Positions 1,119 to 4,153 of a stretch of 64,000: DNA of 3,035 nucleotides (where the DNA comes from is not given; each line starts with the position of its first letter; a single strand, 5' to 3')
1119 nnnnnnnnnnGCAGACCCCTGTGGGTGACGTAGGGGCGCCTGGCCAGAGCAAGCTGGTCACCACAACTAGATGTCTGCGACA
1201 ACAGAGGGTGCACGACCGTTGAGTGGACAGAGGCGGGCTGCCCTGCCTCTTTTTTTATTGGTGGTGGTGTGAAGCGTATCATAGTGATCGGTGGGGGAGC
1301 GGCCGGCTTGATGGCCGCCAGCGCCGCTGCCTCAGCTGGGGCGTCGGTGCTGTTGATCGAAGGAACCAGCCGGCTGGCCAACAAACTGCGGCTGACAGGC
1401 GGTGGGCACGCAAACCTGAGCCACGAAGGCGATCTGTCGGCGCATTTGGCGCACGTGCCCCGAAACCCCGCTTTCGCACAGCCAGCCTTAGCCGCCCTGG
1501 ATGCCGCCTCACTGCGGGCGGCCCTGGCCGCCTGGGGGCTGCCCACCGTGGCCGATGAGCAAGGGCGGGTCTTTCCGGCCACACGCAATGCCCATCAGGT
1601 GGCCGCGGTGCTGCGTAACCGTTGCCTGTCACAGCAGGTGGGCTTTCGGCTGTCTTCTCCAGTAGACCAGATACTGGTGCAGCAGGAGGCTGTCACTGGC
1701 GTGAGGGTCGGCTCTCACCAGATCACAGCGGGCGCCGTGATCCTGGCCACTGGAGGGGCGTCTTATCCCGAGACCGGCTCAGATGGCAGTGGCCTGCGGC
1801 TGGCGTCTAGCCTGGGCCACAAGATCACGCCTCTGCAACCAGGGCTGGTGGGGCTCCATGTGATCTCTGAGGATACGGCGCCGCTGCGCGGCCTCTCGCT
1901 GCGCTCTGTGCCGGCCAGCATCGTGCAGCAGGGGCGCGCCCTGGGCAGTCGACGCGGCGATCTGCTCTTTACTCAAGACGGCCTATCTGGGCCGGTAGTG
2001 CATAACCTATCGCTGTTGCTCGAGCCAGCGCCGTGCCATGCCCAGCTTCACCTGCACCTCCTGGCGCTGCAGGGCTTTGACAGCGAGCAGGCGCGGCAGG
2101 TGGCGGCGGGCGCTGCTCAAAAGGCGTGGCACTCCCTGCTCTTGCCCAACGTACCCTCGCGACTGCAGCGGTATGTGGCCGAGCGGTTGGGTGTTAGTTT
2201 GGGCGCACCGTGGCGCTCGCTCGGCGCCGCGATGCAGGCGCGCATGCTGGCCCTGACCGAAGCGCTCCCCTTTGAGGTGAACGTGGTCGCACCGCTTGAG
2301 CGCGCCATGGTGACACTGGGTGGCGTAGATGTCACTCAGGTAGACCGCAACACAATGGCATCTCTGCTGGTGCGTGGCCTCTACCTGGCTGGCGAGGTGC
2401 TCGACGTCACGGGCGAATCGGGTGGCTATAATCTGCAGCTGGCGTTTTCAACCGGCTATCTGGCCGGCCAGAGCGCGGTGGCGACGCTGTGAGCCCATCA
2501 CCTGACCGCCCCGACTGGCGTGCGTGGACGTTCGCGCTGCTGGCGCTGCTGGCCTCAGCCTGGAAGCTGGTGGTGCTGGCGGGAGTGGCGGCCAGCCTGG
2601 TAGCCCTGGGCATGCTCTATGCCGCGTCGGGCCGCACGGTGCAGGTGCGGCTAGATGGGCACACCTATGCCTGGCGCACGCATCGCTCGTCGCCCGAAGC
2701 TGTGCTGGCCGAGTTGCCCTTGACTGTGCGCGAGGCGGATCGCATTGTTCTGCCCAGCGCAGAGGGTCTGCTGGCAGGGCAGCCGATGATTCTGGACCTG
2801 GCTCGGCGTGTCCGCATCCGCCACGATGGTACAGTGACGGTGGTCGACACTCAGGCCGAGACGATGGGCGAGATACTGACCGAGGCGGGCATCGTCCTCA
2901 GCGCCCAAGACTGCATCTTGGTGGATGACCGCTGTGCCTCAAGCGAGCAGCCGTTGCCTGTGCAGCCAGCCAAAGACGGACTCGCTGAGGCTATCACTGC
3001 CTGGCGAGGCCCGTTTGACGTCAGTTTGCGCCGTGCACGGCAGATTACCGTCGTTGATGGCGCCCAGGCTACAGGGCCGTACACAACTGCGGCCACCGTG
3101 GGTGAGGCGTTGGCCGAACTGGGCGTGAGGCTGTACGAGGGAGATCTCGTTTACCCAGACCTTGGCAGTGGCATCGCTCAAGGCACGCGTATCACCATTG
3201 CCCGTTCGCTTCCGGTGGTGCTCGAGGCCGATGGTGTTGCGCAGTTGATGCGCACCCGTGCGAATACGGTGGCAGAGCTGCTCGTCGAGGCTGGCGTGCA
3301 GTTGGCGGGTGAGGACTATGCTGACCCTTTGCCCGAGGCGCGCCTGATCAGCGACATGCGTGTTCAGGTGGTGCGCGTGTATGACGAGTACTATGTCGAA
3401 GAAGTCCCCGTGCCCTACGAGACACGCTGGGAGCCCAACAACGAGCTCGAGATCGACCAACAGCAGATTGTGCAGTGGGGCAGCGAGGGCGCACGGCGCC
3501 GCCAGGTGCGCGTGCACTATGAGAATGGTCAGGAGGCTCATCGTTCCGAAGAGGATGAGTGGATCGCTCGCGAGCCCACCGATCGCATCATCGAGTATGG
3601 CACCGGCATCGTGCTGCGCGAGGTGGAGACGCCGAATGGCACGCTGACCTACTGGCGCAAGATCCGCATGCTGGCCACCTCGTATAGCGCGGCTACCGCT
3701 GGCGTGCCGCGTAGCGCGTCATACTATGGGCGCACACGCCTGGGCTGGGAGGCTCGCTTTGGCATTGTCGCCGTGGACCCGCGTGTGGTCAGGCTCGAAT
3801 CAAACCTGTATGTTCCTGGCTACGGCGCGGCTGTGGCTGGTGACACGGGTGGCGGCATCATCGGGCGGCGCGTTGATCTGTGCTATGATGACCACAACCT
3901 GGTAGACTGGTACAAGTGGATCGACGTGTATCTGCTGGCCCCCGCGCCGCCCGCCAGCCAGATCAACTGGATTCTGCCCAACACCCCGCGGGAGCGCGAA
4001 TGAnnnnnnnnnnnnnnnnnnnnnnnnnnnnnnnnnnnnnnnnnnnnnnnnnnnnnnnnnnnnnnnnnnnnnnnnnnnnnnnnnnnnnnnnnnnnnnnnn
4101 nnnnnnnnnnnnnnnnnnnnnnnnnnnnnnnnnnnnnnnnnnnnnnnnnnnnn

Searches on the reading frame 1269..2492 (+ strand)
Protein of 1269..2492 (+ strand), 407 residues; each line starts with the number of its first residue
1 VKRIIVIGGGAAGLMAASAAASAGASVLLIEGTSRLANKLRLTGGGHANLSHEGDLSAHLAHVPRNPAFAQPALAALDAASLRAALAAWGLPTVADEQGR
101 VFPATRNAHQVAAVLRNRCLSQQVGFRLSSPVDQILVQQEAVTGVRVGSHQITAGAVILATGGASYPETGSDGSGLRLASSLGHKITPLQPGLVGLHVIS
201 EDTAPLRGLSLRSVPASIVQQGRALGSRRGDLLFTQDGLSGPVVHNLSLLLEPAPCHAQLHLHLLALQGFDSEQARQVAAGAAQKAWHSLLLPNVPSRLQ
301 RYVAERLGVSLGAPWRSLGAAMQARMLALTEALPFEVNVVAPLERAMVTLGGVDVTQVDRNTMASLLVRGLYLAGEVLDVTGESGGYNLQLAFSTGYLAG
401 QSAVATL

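Call 53: search_protein_families(library=pfam, proteins=[window:1269-2492:+], max_evalue=0.0001)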
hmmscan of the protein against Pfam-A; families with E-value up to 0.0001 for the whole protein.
window:1269-2492:+ (407 aa): 10 families
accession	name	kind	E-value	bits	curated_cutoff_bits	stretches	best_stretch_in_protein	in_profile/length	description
PF03486.20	HI0933_like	-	2e-73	247.3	50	1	3-401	2-243/244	HI0933-like protein Rossmann domain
PF22780.1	HI0933_like_1st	-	1.9e-13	51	27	1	190-348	1-165/165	HI0933-like protein barrel and H2TH domain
PF00890.30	FAD_binding_2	-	3.1e-11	43.6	20.4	1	4-165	2-205/414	FAD binding domain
PF12831.13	FAD_oxidored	-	1.4e-08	34.9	27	1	4-164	2-147/416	FAD dependent oxidoreductase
PF07992.20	Pyr_redox_2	-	2.3e-08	34.3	26.1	1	3-165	2-111/291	Pyridine nucleotide-disulphide oxidoreductase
PF01134.28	GIDA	-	6.7e-08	32.4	22.1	1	4-163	2-150/391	Glucose inhibited division protein A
PF01266.30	DAO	-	5.9e-07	29.8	27.9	0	3-48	1-43/353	FAD dependent oxidoreductase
PF13738.12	Pyr_redox_3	-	2.7e-06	27.3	30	0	5-33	1-30/305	Pyridine nucleotide-disulphide oxidoreductase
PF13450.12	NAD_binding_8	-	2.7e-05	24.8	21.9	1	6-36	1-31/68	NAD(P)-binding Rossmann-like domain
PF00070.33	Pyr_redox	-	6.6e-05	23.8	22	0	3-37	1-35/82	Pyridine nucleotide-disulphide oxidoreductase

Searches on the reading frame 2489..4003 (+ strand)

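Call 53: search_protein_families(library=pfam, proteins=[window:2489-4003:+], max_evalue=0.0001)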
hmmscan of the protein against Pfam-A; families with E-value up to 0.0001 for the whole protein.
window:2489-4003:+ (504 aa): 3 families
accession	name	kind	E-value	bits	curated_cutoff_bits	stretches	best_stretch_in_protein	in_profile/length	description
PF03990.20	DUF348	-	2.5e-25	88.4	24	2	188-225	3-40/41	G5-linked-Ubiquitin-like domain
PF07501.17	G5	-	1.1e-15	58.1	23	1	303-372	5-74/75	G5 domain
PF06725.17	3D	-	1.2e-08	35.4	23.8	1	427-465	3-48/72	3D domain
